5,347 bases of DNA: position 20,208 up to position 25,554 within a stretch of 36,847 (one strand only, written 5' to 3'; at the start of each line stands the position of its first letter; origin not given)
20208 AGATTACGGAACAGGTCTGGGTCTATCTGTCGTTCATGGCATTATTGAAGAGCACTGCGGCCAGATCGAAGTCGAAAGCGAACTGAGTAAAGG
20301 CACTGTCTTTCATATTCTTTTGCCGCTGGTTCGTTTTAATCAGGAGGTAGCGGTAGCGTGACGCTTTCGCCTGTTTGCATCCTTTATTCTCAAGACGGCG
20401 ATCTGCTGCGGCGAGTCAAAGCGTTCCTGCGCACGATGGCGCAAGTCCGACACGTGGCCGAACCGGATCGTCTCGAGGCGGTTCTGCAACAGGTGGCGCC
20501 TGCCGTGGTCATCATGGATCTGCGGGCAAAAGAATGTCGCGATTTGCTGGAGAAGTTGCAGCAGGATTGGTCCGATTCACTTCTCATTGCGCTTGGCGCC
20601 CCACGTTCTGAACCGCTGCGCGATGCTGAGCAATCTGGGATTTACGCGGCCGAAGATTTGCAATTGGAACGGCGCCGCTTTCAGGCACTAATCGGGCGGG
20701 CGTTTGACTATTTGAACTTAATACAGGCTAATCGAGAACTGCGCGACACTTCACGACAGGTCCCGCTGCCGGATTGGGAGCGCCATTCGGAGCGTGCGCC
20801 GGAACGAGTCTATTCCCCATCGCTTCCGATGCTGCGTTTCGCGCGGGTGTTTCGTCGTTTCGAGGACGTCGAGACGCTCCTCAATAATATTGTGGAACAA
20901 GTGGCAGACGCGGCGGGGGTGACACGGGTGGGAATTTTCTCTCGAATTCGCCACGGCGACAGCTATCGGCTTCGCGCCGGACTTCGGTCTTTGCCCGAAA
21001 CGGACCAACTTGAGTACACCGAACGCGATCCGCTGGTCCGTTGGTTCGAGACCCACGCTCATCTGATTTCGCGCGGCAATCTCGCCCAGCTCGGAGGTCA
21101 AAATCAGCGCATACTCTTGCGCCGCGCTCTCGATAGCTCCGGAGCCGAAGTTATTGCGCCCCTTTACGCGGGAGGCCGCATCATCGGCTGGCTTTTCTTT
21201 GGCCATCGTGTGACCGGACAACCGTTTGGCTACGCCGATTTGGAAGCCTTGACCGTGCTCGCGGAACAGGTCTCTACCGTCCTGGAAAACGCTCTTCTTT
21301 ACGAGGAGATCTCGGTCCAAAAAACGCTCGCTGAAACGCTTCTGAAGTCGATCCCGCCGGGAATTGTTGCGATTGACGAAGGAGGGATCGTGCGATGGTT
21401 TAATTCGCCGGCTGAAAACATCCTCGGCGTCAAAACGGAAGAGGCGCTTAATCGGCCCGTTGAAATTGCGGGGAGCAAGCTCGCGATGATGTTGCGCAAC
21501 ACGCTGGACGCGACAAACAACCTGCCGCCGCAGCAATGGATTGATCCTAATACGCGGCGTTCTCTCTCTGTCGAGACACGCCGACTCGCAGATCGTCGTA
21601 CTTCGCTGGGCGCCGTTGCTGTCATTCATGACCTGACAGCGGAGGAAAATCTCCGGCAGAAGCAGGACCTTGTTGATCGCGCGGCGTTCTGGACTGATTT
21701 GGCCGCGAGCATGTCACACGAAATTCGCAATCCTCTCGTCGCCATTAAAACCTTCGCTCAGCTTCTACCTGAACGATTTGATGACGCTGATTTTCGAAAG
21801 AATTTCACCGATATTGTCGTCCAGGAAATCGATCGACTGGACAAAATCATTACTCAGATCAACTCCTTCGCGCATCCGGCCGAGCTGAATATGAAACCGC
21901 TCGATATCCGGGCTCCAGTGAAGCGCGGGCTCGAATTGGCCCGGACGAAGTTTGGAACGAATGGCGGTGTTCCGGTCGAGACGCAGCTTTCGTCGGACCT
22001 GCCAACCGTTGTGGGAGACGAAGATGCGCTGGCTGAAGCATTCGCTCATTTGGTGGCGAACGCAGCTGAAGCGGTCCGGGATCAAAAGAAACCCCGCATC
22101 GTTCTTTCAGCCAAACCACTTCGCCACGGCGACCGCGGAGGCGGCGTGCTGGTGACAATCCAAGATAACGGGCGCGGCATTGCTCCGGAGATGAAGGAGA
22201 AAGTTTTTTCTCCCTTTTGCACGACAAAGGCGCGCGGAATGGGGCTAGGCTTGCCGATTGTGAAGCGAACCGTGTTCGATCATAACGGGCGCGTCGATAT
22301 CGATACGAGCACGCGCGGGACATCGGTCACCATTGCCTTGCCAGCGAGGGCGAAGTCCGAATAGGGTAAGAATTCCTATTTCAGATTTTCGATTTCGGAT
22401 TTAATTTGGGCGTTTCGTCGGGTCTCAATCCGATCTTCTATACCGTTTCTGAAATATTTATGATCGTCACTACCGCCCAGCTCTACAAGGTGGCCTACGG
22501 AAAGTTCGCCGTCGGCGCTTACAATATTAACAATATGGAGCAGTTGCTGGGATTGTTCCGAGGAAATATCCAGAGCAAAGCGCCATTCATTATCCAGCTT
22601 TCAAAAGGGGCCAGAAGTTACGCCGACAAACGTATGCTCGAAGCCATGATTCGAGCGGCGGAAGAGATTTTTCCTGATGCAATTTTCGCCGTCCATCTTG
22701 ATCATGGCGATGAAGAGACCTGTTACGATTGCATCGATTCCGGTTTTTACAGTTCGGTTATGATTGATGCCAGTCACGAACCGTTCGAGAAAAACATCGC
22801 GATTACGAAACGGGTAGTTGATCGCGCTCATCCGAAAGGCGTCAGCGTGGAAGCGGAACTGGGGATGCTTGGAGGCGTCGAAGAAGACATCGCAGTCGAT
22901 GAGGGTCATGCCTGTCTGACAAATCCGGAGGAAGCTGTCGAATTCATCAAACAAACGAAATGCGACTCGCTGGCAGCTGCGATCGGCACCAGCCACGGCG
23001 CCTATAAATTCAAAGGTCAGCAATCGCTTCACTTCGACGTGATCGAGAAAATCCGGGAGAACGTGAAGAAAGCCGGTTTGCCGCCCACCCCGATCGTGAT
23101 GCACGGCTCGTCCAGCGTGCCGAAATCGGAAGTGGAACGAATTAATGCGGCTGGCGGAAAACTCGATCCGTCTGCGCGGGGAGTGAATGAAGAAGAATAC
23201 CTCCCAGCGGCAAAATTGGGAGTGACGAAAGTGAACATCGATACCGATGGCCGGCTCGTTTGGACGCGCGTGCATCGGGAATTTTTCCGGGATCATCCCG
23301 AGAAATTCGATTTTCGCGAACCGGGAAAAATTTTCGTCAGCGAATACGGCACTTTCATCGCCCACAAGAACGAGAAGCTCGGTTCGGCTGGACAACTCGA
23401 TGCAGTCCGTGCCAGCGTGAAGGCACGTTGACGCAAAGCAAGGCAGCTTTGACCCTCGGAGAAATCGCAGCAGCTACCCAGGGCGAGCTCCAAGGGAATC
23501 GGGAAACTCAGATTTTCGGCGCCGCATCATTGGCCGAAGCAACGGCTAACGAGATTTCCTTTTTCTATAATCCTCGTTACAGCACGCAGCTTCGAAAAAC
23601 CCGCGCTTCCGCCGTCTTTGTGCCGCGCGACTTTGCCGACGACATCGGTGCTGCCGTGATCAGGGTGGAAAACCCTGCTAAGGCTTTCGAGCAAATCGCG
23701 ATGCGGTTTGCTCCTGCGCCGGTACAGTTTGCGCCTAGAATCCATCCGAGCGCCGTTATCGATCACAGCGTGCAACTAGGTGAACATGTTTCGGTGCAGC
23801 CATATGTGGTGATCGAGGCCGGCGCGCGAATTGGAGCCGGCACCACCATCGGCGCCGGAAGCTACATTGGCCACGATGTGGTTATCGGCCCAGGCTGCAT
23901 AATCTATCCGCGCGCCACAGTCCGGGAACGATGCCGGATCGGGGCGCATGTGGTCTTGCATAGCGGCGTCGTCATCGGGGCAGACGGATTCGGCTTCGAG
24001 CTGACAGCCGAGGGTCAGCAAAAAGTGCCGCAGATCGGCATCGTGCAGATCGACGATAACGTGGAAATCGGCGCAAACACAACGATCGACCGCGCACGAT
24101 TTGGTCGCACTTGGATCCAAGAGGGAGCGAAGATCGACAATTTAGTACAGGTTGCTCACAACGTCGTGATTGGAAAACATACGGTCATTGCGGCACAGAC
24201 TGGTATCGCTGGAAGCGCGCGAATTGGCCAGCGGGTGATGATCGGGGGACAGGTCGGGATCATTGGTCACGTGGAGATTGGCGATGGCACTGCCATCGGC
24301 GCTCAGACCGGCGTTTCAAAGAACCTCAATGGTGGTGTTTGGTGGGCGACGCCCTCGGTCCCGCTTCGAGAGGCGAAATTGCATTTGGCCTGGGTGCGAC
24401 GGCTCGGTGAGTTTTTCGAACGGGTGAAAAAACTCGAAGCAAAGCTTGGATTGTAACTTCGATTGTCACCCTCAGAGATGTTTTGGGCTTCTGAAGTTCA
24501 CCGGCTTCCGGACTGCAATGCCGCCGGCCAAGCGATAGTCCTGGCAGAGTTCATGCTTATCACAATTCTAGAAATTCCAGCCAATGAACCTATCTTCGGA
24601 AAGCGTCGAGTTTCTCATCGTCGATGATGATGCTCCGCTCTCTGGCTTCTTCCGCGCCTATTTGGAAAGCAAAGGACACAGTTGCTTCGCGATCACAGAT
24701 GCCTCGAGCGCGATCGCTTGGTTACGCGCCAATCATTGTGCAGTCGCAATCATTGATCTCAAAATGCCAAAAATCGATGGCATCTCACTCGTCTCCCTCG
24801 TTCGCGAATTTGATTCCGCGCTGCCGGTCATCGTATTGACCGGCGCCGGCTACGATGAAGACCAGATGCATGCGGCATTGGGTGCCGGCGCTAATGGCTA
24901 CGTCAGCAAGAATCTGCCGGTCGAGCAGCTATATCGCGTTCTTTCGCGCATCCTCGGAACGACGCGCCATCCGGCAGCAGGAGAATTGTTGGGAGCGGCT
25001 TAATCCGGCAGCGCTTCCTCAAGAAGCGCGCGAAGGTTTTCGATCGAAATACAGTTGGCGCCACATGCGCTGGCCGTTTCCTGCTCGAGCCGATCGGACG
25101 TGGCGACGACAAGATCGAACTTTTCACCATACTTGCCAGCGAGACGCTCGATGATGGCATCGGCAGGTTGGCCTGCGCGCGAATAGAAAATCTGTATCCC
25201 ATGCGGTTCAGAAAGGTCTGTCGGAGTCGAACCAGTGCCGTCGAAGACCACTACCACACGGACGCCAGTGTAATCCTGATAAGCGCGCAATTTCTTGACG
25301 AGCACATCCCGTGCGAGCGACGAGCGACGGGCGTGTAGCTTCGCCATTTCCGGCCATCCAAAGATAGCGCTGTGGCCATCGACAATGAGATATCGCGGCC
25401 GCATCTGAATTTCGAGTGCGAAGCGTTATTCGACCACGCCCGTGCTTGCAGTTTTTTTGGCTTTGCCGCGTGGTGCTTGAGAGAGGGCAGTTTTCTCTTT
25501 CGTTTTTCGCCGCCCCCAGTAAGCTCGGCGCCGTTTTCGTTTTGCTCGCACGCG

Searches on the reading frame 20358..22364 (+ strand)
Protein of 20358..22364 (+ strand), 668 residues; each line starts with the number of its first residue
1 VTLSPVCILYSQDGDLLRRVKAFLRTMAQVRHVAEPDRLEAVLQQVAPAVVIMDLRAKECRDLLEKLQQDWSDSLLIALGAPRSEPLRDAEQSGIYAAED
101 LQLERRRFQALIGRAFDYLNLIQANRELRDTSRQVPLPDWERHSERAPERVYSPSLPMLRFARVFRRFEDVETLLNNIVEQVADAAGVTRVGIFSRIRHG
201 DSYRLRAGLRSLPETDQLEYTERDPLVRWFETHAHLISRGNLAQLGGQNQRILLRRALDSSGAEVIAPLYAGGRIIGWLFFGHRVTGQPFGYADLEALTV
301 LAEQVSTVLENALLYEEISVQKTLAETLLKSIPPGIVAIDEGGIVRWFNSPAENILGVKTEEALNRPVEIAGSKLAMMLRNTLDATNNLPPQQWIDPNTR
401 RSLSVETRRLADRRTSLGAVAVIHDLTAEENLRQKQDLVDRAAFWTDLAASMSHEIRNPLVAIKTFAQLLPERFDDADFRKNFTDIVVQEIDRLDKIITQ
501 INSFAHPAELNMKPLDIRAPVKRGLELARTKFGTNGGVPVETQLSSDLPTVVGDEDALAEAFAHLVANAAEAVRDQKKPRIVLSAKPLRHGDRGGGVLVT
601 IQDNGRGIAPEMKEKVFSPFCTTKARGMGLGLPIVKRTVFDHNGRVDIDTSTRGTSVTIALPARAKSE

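Call 7: search_protein_families(library=pfam, proteins=[window:20358-22364:+], max_evalue=0.001)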
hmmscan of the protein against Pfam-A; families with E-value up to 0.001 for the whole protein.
window:20358-22364:+ (668 aa): 8 families
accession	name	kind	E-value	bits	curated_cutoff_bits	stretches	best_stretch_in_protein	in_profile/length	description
PF02518.31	HATPase_c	-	3.2e-21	76.3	26.4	1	553-664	1-110/111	Histidine kinase-, DNA gyrase B-, and HSP90-like ATPase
PF00512.31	HisKA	-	2.2e-13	50.5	26.9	1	446-505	3-61/66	His Kinase A (phospho-acceptor) domain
PF01590.32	GAF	-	1.5e-08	35.7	22.4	1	170-308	1-132/133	GAF domain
PF13185.12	GAF_2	-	4.9e-08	33.7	28.6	1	170-310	3-136/136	GAF domain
PF13492.12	GAF_3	-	8.8e-08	33.1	27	1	171-311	2-129/129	GAF domain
PF00989.32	PAS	-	2.8e-07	31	22.6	1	326-371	4-49/113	PAS fold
PF13188.13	PAS_8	-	0.00018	21.7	21.8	0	326-364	4-39/65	PAS domain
PF08448.16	PAS_4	-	0.00041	21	23.1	0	329-430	1-109/110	PAS fold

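Call 50: search_protein_families(library=ncbifam, proteins=[window:20358-22364:+], max_evalue=0.00001)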
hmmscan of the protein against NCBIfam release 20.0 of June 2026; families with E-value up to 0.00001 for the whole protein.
window:20358-22364:+ (668 aa): 64 families (the best 25 are shown)
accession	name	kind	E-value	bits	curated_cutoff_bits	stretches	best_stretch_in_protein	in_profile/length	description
NF008468.0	PRK11360.1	equivalog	3.7e-69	233.7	646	1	314-666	259-611/616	two-component system sensor histidine kinase AtoS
NF007688.0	PRK10364.1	equivalog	3.6e-40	138.1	479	1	443-666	238-454/460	two-component system sensor histidine kinase ZraS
NF046044.1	PnpS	equivalog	4.2e-35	121.5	400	1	313-662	45-390/390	two-component system histidine kinase PnpS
NF053867.1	SprKinKinDBac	equivalog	1.7e-28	99.3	775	1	445-664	286-498/500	sporulation kinase KinD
NF010411.0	PRK13837.1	equivalog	1.9e-27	95.6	647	1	448-667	453-679/828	two-component system VirA-like sensor kinase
NF047496.1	HK_LIC11548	equivalog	8.8e-27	94.1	750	1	439-662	354-588/589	LIC_11548 family sensor histidine kinase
TIGR02966.1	phoR_proteo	equivalog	1.5e-26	93.3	334.2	1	326-656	9-328/333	phosphate regulon sensor histidine kinase PhoR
NF008293.1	PRK11073.1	equivalog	4.2e-26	92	240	1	321-664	5-348/349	nitrogen regulation protein NR(II)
NF033092.0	HK_WalK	equivalog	1e-24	87.1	725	1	298-662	235-593/594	cell wall metabolism sensor histidine kinase WalK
TIGR02916.1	PEP_his_kin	equivalog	1.1e-24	87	300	1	472-662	502-679/679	XrtA/PEP-CTERM system histidine kinase PrsK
NF052574.1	HisKinEspCMyxo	equivalog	7.8e-22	77.2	1200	1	418-665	390-639/785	serine histidine kinase EspC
NF045911.1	TCSHisKinNblS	equivalog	1e-21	77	1000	1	301-648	246-604/621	two-component system sensor histidine kinase NblS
NF047466.1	hybrid_RR_LvrB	exception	1.1e-21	77.5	500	1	427-652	138-364/377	hybrid histidine kinase/response regulator LvrB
TIGR02938.1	nifL_nitrog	equivalog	2e-21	76.1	242.45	1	453-655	284-485/494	nitrogen fixation negative regulator NifL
NF041777.1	sens_FixL_Rhizob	equivalog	1.3e-20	73.5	850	1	439-663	256-481/485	sensor protein FixL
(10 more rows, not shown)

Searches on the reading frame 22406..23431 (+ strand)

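Call 7: search_protein_families(library=pfam, proteins=[window:22406-23431:+], max_evalue=0.001)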
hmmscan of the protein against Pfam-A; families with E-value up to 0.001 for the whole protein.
window:22406-23431:+ (341 aa): 1 family
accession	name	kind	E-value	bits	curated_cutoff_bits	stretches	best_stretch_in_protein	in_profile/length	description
PF01116.26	F_bP_aldolase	-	4.1e-79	266.4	25.5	1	23-330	3-277/277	Fructose-bisphosphate aldolase class-II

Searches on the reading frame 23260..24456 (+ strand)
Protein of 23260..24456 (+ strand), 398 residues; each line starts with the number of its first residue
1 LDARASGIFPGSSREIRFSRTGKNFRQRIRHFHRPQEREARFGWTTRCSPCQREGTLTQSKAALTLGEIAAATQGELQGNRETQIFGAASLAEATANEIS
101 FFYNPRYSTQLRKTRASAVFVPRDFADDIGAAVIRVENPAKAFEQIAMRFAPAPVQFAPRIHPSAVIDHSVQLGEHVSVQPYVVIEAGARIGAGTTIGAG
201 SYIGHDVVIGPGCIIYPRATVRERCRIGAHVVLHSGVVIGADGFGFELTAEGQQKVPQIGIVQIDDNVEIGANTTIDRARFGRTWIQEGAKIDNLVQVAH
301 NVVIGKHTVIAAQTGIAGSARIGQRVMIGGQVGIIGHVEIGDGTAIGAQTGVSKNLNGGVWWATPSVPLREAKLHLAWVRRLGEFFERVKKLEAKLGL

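Call 7: search_protein_families(library=pfam, proteins=[window:23260-24456:+], max_evalue=0.001)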
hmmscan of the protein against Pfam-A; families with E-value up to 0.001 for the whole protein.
window:23260-24456:+ (398 aa): 5 families
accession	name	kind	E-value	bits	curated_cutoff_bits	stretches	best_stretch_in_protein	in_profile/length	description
PF00132.30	Hexapep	-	1e-35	120.3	27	5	188-222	1-35/36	Bacterial transferase hexapeptide (six repeats)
PF04613.19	LpxD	-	2.5e-18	66.1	30.8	1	83-147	2-68/70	UDP-3-O-[3-hydroxymyristoyl] glucosamine N-acyltransferase, LpxD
PF25084.1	LbH_EIF2B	-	4.3e-13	49.6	54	2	161-241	18-101/105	EIF2B subunit epsilon LbH domain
PF14602.12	Hexapep_2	-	5.3e-06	26.5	27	0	183-216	2-33/34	Hexapeptide repeat of succinyl-transferase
PF25087.1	GMPPB_C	-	4.1e-05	23.7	39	0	183-238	5-59/110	GMPPB C-terminal domain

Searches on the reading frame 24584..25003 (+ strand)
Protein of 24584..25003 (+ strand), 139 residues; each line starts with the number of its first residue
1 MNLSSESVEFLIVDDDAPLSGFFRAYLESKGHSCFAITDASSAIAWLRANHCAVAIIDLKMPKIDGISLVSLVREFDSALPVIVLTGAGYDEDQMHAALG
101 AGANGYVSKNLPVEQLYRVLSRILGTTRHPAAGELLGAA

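Call 7: search_protein_families(library=pfam, proteins=[window:24584-25003:+], max_evalue=0.001)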
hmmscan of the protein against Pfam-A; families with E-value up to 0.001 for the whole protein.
window:24584-25003:+ (139 aa): 1 family
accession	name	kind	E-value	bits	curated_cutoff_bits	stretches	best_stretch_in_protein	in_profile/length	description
PF00072.30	Response_reg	-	1e-22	80.9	30.2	1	11-118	2-108/111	Response regulator receiver domain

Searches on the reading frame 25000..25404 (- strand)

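Call 7: search_protein_families(library=pfam, proteins=[window:25000-25404:-], max_evalue=0.001)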
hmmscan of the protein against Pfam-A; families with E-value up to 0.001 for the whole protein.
window:25000-25404:- (134 aa): 1 family
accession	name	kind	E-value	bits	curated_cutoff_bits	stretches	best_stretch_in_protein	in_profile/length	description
PF05991.17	NYN_YacP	-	2.1e-28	99.8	24.6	1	6-130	1-129/166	YacP-like NYN domain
